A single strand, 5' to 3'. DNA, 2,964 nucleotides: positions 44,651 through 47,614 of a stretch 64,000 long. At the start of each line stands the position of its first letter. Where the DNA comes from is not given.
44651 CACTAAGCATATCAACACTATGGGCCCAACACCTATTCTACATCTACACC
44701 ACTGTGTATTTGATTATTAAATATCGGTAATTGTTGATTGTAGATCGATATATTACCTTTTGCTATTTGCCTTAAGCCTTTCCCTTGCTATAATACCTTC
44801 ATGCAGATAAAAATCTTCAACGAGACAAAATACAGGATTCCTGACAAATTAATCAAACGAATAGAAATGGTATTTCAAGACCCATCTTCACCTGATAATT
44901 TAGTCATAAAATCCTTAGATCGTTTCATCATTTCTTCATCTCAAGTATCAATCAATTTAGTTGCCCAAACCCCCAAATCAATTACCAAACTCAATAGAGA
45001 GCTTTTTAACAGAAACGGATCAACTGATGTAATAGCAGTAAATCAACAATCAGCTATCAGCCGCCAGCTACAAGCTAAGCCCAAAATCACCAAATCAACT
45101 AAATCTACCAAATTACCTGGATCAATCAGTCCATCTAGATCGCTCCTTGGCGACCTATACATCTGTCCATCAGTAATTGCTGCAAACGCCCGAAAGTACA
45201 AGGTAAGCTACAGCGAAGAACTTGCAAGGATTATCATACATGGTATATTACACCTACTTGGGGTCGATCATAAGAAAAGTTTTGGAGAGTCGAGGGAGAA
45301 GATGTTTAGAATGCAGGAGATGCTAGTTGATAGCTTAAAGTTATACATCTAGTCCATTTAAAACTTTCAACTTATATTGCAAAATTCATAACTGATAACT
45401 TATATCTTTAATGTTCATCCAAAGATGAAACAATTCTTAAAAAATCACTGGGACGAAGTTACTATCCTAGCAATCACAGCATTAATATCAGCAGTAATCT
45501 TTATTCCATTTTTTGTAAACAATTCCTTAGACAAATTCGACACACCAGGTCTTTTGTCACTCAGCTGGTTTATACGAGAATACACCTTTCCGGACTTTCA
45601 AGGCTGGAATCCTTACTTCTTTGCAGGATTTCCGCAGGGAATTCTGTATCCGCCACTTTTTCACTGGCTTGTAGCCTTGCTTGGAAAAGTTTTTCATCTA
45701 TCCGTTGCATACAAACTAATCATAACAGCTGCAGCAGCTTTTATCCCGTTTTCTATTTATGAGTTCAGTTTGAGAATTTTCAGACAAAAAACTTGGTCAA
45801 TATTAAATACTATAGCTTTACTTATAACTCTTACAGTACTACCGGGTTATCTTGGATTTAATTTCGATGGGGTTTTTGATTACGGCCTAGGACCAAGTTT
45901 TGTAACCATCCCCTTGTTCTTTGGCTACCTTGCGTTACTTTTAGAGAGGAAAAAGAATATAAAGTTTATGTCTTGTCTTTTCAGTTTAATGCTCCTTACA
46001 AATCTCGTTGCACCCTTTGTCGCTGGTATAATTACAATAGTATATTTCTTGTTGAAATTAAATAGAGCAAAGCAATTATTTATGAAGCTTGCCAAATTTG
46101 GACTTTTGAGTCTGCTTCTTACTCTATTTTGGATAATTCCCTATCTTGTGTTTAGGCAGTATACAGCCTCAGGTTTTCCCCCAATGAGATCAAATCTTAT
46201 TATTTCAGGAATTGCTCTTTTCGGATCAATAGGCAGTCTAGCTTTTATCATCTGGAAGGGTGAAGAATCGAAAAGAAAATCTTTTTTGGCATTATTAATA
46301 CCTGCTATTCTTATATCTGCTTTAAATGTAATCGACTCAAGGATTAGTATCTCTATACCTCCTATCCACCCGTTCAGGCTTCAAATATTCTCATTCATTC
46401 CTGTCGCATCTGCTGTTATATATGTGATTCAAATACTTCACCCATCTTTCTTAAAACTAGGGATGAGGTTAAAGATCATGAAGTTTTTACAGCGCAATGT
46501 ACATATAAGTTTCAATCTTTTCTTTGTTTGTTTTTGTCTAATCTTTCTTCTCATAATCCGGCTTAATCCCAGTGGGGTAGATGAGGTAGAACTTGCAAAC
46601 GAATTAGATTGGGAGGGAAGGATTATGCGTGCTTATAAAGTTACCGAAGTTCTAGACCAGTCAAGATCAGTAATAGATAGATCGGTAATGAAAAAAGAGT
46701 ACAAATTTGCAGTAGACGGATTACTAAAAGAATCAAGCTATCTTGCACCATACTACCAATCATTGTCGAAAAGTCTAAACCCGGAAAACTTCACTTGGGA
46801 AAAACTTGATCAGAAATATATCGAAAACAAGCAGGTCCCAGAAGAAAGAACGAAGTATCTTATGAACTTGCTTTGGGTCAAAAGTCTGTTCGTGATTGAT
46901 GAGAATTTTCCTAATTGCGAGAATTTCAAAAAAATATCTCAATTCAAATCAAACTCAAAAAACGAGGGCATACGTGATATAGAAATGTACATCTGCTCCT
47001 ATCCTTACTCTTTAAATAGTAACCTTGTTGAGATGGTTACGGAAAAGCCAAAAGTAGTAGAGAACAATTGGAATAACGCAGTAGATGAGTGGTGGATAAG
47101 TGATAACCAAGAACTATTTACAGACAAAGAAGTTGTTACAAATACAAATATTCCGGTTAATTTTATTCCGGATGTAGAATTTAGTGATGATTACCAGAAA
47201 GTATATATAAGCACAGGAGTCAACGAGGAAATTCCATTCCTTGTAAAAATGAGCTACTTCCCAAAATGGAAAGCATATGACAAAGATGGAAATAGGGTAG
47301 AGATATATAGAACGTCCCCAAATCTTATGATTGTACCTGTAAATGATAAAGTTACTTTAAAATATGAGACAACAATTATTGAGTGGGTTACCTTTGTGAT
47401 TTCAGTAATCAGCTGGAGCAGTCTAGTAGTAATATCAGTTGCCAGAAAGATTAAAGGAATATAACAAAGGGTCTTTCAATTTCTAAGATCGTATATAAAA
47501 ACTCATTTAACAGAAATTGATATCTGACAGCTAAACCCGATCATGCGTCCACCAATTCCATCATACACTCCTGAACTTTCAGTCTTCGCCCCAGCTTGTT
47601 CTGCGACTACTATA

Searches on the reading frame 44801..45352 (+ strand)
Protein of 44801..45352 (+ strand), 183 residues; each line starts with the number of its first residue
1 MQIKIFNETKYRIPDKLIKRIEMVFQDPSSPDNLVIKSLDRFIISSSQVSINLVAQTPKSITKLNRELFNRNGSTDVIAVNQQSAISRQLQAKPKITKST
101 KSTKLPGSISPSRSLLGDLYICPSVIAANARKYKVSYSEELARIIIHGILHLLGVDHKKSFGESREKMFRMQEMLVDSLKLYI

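Call 3: search_protein_families(library=pfam, proteins=[window:44801-45352:+], max_evalue=0.01)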
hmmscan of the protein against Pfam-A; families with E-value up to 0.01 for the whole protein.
window:44801-45352:+ (183 aa): 1 family
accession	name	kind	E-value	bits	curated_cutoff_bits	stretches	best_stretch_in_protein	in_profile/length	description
PF02130.23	YbeY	-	2.3e-22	79.7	25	1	46-178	25-128/129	Endoribonuclease YbeY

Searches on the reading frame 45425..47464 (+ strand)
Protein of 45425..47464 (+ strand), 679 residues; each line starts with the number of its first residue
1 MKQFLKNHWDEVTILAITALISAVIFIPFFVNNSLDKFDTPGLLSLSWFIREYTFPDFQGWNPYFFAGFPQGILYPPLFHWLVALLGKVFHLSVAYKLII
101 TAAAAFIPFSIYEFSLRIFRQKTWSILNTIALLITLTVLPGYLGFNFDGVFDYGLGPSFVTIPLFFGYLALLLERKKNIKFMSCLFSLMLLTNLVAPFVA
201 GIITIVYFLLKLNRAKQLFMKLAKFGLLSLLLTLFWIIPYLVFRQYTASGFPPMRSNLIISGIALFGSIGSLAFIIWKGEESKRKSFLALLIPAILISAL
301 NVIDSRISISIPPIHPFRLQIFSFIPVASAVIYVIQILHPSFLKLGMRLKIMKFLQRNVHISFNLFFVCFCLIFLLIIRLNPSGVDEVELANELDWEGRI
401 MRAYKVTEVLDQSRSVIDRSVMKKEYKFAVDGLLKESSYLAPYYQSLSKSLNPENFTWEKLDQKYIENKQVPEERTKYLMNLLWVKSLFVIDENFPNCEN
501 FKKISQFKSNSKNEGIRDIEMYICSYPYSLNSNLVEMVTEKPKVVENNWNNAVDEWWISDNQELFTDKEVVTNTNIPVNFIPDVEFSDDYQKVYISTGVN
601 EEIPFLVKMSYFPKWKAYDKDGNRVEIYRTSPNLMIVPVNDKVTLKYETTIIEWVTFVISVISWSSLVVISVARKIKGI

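Call 3: search_protein_families(library=pfam, proteins=[window:45425-47464:+], max_evalue=0.01)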
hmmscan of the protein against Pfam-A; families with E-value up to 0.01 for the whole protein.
window:45425-47464:+ (679 aa): 0 families

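Call 4: search_protein_families(library=ncbifam, proteins=[window:45425-47464:+], max_evalue=0.01)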
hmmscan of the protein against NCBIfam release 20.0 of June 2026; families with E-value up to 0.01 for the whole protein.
window:45425-47464:+ (679 aa): 0 families

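Call 27: search_solved_structures(query=window:45425-47464:+, max_evalue=10)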
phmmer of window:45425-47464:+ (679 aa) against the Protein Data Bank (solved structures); distinct sequences matched with E-value up to 10: 2.
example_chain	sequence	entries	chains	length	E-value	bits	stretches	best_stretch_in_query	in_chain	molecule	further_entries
6dxa_A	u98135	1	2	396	0.89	11.3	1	388-444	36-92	Chalcone synthase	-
5uc5_A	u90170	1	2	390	2.3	10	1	388-444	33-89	CHS2 chalcone synthase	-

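Call 72: find_homologous_proteins(query=window:45425-47464:+, max_evalue=0.00001)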
Query window:45425-47464:+ (679 aa): 26 proteins with E <= 0.00001 among 8000 candidates.
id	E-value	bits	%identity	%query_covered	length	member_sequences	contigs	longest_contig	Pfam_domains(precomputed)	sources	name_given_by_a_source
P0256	0.0e+0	1518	100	100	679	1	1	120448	-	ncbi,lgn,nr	ncbi:hypothetical protein JW766_01960 [Candidatus Dojkabacteria bacterium]|nr:hypothetical protein [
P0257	4.1e-288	976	62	100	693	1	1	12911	-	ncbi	ncbi:hypothetical protein ACFLY9_01720 [Patescibacteria group bacterium]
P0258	3.9e-287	973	62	99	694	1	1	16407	-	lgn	-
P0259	2.1e-284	964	62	100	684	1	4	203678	-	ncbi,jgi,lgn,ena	-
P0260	1.8e-257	875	58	100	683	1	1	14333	-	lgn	-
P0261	7.9e-249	846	54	100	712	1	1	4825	-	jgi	jgi:hypothetical protein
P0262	5.4e-248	843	56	100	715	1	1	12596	-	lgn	-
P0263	7.3e-244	830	55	100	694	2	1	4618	-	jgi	-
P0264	1.0e-220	753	51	99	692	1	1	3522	-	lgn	-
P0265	1.2e-216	740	50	100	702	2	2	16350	PF10131.16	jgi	jgi:hypothetical protein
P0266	4.7e-215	734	54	91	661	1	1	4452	-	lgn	-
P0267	2.3e-213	729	49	100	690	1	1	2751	-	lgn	-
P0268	1.6e-211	723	47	100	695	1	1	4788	-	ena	-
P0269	1.2e-207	710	48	99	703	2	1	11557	-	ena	-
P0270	5.1e-206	705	49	99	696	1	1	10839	-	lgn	-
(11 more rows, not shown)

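Call 75: search_protein_families(library=pfam, alignment_id=A6, max_evalue=0.1)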
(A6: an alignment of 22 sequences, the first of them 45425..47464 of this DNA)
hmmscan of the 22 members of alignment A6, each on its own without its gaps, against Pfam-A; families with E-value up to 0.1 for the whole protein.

A. member 1, window:45425-47464:+ (679 aa): 0 families

B. families by the number of members that match (of 22 scanned): 5 families
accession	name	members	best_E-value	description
PF11847.13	GT-C_AftD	4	0.0086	Alpha-(1->3)-arabinofuranosyltransferase, N-terminal GT-C domain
PF20176.3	DUF6541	3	0.00028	Family of unknown function (DUF6541)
PF10131.15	PTPS_related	2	9e-10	6-pyruvoyl-tetrahydropterin synthase related domain; membrane protein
PF06678.16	DUF1179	1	0.002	Protein of unknown function (DUF1179)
PF07240.16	Turandot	1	0.057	Stress-inducible humoral factor Turandot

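Call 89: predict_structure(alignment_id=A6)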
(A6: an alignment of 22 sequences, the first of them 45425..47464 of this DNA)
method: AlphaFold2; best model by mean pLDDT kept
length: 679 residues; sequences in the alignment: 22
mean_pLDDT: 87.6   pTM: 0.89
mean pLDDT of the five models: 87.6, 84.6, 82.8, 80.0, 80.0
residues with pLDDT >= 90: 376; 70-90: 244; 50-70: 56; < 50: 3
segments of 3 or more residues with pLDDT < 50: none
pLDDT, mean of each block of 10 residues (from residue 1): 87 92 92 91 87 78 57 75 94 95 96 95 93 94 90 91 97 91 96 93 93 78 93 91 73 71 94 92 91 95 80 75 95 89 80 65 77 87 90 87 87 86 83 61 88 89 85 94 94 92 92 89 94 91 86 91 91 69 87 90 91 92 94 92 92 92 94 89
secondary structure, 60 per line:
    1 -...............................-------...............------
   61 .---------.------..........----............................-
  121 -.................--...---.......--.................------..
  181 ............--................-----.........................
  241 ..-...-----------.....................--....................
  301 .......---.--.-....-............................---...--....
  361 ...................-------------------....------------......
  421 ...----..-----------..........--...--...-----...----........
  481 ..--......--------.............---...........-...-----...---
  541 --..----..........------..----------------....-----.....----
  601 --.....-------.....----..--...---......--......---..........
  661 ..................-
elements in order: H2-32 H40-54 H78-87 H92-119 H122-138 H147-153 H156-172 H179-192 H195-210 H216-242 H258-278 H281-307 H316-319 H321-348 H357-379 E399-402 H415-423 H441-450 H473-482 E485-490 E499-511 E515-525 E535-537 H549-558 E583-586 E592-596 E603-607 E615-619 E628-630 E634-639 E642-647 H651-678

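Call 92: fold_search(model_id=the predicted structure, library=pdb)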
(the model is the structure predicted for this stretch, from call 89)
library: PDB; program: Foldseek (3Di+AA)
matches with E <= 10: 338; with E <= 0.001: 7
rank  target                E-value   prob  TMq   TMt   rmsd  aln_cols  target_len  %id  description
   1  6w98_A                7.5e-06  1.00  0.44  0.26  19.3       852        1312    9  Single-Particle Cryo-EM Structure of Arabinofuranosyltransferase AftD from Mycobacteria (released 2020-05-13)
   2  8if8_B                1.4e-05  1.00  0.41  0.45  10.0       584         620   11  Arabinosyltransferase AftA (released 2023-05-31)
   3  6wbx                  1.7e-05  1.00  0.44  0.26  20.5       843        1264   11  Single-Particle Cryo-EM Structure of Arabinofuranosyltransferase AftD from Mycobacteria, Mutant R1389S Class 1 (released 2020-05-13)
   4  6wby                  6.2e-05  1.00  0.45  0.27  19.9       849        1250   10  Single-Particle Cryo-EM Structure of Arabinofuranosyltransferase AftD from Mycobacteria, Mutant R1389S Class 2 (released 2020-05-13)
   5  5ezm                  1.8e-04  1.00  0.43  0.52   8.5       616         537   12  Crystal Structure of ArnT from Cupriavidus metallidurans in the apo state (released 2016-02-17)
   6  5f15                  2.7e-04  1.00  0.32  0.39   6.1       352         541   14  Crystal Structure of ArnT from Cupriavidus metallidurans bound to Undecaprenyl phosphate (released 2016-02-17)
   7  3wak                  5.7e-04  1.00  0.35  0.29  20.3       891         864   10  Crystal structure of the Archaeoglobus fulgidus oligosaccharyltransferase (O29867_ARCFU) in the apo form (released 2013-10-30)
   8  7e9s_A                3.2e-03  1.00  0.36  0.30  20.6       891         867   10  Archaeal oligosaccharyltransferase AglB from Archaeoglobus fulgidus in complex with an inhibitory peptide and a dolich (released 2021-09-08)
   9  9s6s_A                1.4e-02  0.99  0.35  0.41  11.0       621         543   10  Ternary cryo-EM structure of human ALG9 with Dol25-PP-GlcNAc2Man6, Dol25-P-Man and Fab (released 2026-03-18)
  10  7zlh_A                1.8e-02  1.00  0.40  0.41  10.0       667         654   11  Cryo-EM structure of C-mannosyltransferase CeDPY19, in apo state, bound to CMT2-Fab and anti-Fab nanobody (released 2023-01-11)
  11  6zgs_B                2.1e-02  0.33  0.09  0.15  23.4       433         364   10  Crystal structure of a MFS transporter with bound 3-phenylpropanoic acid at 2.39 Angstroem resolution (released 2021-10-20)
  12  7zlg_A                3.5e-02  0.99  0.39  0.40   9.7       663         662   10  Cryo-EM structure of C-mannosyltransferase CeDPY19, in complex with acceptor peptide and bound to CMT2-Fab and anti-Fa (released 2023-01-11)
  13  6zgr_A                4.4e-02  0.25  0.09  0.14  23.6       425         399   10  Crystal structure of a MFS transporter with bound 1-hydroxynaphthalene-2-carboxylic acid at 2.67 Angstroem resolution (released 2021-10-20)
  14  6zgs_A                7.7e-02  0.20  0.09  0.13  24.0       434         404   10  Crystal structure of a MFS transporter with bound 3-phenylpropanoic acid at 2.39 Angstroem resolution (released 2021-10-20)
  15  9jrm                  7.7e-02  0.10  0.08  0.11  22.4       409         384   15  outward-open hSLC19A1 + 2'3'-CDAS (released 2025-02-26)
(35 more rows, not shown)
